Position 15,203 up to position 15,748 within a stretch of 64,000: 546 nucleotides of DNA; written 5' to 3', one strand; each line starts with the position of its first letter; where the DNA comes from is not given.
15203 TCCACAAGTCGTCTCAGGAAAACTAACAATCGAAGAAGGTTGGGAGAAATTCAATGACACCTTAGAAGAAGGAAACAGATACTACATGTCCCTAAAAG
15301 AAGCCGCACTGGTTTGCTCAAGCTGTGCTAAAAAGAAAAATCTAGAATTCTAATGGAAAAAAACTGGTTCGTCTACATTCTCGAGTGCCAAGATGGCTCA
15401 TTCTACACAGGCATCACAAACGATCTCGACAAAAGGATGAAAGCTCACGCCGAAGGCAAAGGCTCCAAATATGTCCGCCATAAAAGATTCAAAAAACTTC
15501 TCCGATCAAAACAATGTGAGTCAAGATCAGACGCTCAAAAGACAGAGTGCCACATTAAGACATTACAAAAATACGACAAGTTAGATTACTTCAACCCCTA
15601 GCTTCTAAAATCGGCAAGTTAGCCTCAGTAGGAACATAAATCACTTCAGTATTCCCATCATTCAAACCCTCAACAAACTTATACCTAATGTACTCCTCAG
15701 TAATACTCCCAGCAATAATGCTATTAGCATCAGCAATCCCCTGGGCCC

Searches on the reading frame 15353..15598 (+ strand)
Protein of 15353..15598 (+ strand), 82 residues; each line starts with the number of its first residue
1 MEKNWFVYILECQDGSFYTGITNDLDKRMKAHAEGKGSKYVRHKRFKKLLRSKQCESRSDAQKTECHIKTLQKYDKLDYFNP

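Call 69: search_protein_families(library=pfam, proteins=[window:15353-15598:+], max_evalue=0.001)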
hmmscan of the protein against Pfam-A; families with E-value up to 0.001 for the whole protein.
window:15353-15598:+ (82 aa): 1 family
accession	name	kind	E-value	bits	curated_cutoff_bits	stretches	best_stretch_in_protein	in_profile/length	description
PF01541.30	GIY-YIG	-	1e-16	61.4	22.6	1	4-73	1-73/78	GIY-YIG catalytic domain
